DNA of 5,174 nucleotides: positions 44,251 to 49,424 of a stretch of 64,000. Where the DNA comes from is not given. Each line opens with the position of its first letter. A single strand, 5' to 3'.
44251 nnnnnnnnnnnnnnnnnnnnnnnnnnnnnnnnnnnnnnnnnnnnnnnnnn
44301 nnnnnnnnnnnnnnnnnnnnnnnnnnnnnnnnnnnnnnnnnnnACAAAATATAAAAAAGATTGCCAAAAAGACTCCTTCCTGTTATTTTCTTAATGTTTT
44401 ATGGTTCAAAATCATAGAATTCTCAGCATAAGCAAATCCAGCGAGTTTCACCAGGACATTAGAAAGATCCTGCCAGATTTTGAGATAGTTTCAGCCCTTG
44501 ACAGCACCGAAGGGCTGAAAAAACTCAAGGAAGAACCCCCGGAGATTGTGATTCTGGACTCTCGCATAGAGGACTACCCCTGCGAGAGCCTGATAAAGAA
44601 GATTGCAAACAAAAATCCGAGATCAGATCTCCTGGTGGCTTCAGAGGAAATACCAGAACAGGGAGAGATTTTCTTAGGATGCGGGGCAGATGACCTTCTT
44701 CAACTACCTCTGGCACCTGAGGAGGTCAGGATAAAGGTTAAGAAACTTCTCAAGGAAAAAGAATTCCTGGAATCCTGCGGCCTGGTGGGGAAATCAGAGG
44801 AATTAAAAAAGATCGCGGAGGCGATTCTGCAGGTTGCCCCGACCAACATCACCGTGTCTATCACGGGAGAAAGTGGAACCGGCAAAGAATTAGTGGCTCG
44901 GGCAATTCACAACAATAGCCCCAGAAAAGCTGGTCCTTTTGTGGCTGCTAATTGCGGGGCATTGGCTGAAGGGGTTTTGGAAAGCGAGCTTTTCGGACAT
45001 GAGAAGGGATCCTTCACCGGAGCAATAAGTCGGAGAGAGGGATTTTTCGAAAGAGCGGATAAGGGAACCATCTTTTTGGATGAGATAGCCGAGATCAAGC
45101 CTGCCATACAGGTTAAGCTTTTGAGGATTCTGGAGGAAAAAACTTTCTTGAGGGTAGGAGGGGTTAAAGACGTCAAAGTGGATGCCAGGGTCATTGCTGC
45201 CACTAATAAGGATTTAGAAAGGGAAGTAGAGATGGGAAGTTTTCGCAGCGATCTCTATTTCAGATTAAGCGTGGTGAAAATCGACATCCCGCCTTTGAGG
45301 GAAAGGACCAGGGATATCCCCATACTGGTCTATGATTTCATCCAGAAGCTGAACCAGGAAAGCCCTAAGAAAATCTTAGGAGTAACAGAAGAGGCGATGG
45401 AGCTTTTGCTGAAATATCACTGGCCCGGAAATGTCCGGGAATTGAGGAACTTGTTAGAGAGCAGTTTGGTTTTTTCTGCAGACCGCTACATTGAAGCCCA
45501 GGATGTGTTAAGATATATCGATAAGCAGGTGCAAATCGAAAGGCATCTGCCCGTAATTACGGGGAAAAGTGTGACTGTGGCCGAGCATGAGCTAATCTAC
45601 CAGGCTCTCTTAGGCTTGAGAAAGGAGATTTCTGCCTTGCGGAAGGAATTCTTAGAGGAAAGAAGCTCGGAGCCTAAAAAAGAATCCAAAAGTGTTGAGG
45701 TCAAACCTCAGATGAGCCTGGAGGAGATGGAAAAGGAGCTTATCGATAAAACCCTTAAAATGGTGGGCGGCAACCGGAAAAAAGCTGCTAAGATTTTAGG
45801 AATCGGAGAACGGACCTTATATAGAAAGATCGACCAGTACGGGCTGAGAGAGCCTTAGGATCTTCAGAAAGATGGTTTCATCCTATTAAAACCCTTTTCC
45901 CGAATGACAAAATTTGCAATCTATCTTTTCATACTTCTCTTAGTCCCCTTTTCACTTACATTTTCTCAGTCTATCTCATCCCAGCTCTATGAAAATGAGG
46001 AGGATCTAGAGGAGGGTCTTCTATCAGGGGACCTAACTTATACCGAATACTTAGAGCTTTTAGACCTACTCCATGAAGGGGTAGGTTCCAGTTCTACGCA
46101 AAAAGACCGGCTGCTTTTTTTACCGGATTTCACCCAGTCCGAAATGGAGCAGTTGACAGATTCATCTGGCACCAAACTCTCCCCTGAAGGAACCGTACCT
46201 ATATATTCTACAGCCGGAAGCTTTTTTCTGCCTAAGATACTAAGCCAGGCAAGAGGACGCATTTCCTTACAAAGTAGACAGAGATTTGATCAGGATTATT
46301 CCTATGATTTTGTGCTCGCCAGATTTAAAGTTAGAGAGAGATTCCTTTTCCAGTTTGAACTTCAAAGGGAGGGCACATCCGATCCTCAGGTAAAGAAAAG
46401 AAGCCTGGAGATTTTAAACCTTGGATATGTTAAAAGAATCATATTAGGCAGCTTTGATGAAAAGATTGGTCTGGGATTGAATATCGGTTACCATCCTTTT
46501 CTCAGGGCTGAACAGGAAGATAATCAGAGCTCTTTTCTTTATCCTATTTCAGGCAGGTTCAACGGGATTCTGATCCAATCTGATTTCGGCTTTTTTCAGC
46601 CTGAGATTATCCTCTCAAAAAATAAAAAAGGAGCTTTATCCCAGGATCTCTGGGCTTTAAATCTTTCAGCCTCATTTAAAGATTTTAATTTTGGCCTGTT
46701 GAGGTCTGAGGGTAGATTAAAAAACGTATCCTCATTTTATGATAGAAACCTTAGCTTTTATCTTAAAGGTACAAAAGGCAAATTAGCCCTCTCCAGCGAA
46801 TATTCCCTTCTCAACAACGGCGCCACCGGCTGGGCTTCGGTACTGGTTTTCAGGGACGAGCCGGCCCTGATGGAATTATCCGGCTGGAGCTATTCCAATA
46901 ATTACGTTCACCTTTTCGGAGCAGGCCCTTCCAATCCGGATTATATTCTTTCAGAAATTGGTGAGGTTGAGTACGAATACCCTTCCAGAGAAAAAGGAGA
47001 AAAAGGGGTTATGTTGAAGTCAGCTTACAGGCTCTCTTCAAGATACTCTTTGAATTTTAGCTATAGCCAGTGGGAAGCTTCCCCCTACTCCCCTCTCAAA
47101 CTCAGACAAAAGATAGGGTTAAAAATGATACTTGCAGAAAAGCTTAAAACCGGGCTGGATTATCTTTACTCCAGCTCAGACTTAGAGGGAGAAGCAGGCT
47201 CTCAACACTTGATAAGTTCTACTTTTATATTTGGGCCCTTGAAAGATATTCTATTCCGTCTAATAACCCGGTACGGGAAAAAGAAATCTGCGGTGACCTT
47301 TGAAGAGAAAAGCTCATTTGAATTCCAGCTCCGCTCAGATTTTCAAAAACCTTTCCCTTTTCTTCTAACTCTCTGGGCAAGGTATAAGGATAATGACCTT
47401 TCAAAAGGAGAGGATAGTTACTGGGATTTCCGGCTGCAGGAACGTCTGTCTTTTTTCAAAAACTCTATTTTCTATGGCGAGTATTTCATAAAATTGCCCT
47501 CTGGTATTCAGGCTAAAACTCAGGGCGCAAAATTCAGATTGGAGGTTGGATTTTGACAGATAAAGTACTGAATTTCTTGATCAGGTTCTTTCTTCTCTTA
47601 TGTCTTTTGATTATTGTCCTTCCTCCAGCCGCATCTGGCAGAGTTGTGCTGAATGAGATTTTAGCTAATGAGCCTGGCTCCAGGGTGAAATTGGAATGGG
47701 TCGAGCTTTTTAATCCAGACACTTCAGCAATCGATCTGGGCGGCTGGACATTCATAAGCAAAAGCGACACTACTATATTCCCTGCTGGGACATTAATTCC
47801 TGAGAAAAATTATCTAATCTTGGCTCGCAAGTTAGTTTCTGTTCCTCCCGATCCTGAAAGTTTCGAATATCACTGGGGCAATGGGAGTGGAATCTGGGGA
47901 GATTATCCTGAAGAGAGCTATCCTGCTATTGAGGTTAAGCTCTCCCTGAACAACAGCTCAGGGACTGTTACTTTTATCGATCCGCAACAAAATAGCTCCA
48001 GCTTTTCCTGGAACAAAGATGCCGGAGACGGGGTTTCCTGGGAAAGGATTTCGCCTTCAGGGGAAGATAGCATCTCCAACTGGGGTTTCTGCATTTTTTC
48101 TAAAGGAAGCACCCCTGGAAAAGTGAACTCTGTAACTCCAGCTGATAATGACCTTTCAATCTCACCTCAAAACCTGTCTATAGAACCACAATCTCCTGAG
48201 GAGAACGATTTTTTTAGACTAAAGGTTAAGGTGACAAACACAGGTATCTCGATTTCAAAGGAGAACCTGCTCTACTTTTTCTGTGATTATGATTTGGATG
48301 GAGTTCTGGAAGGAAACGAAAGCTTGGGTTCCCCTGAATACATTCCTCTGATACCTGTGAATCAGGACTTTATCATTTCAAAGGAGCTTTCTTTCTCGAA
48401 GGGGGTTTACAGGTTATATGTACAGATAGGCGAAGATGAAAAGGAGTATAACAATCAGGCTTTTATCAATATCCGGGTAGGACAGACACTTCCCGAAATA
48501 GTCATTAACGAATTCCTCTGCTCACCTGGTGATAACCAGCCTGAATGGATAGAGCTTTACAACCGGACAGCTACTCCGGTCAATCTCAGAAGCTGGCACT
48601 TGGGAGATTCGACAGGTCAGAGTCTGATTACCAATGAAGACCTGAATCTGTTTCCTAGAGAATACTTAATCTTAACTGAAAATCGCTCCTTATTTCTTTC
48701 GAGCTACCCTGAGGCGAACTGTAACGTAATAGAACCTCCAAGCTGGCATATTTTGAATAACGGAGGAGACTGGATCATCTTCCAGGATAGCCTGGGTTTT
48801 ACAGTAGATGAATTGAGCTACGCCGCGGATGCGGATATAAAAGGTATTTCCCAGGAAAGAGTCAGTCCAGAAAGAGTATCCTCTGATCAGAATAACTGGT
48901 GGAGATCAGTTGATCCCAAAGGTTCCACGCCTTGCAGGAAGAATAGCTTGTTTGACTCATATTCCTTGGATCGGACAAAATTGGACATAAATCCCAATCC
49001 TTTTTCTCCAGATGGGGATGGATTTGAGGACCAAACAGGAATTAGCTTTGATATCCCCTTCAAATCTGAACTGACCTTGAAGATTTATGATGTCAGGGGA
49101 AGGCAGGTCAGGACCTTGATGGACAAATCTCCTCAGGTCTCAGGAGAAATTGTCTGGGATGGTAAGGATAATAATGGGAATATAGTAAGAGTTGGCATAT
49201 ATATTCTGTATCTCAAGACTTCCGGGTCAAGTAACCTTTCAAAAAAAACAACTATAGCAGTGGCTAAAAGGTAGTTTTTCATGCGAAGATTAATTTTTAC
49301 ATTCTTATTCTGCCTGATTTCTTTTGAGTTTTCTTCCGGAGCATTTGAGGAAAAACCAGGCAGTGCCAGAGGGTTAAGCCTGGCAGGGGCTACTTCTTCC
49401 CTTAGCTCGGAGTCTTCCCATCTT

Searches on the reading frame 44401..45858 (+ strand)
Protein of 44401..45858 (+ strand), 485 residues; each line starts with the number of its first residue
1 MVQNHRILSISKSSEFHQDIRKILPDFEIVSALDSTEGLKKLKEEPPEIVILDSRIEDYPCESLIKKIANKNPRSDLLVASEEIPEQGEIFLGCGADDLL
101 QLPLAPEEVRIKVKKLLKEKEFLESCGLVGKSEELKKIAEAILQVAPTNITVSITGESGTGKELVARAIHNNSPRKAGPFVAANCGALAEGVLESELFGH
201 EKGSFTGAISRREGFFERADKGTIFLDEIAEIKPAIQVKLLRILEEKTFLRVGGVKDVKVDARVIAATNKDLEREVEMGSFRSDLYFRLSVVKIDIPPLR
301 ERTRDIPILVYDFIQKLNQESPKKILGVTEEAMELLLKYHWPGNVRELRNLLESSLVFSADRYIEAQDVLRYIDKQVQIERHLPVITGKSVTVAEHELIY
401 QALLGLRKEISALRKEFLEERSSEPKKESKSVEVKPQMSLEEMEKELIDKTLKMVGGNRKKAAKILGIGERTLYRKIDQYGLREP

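Call 47: search_protein_families(library=pfam, proteins=[window:44401-45858:+], max_evalue=0.0001)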
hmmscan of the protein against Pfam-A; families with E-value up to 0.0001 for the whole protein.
window:44401-45858:+ (485 aa): 7 families
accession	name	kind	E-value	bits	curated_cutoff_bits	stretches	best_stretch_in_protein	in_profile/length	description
PF00158.32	Sigma54_activat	-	5.9e-68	228.2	20.2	1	128-294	1-167/168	Sigma-54 interaction domain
PF14532.12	Sigma54_activ_2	-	2.4e-24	86.6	25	1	129-299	1-138/138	Sigma-54 interaction domain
PF25601.1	AAA_lid_14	-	7.4e-24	83.8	27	1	300-378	1-79/87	AAA+ ATPase lid domain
PF02954.25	HTH_8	-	7.8e-15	54.8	22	1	439-480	1-42/42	Bacterial regulatory protein, Fis family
PF07728.20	AAA_5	-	9.2e-08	32.6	22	1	154-271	4-124/139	AAA domain (dynein-related subfamily)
PF07724.20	AAA_2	-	1.4e-06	28.9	27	1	150-265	4-119/166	AAA domain (Cdc48 subfamily)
PF00072.30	Response_reg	-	7.1e-05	23.4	30.2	0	25-113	19-110/111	Response regulator receiver domain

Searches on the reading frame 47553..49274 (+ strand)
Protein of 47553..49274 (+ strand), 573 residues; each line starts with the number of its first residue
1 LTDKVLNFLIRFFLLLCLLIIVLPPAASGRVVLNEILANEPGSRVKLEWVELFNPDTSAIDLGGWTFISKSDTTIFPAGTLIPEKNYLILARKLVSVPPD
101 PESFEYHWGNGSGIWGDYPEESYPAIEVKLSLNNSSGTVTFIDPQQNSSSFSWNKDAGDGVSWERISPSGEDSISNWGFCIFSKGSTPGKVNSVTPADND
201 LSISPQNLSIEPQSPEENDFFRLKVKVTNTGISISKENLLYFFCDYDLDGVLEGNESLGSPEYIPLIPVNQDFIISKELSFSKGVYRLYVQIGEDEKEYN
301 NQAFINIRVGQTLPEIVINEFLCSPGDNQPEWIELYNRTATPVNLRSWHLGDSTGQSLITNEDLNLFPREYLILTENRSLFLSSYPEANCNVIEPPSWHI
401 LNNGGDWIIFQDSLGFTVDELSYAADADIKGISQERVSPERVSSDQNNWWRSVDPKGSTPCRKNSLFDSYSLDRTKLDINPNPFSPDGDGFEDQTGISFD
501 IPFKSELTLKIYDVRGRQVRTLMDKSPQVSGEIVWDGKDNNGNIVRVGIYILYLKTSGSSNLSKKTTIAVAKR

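Call 47: search_protein_families(library=pfam, proteins=[window:47553-49274:+], max_evalue=0.0001)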
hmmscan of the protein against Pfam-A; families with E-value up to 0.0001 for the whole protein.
window:47553-49274:+ (573 aa): 3 families
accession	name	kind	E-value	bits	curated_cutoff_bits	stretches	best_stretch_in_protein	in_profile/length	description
PF00932.25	LTD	-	3e-29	102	34.3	2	314-423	6-107/109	Lamin Tail Domain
PF13860.13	FlgD_ig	-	3.6e-08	33.7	27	1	505-555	23-74/79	FlgD Ig-like domain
PF13585.12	CHU_C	-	1.5e-07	31.9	27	1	481-568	4-84/86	CHU_C Type IX secretion signal domain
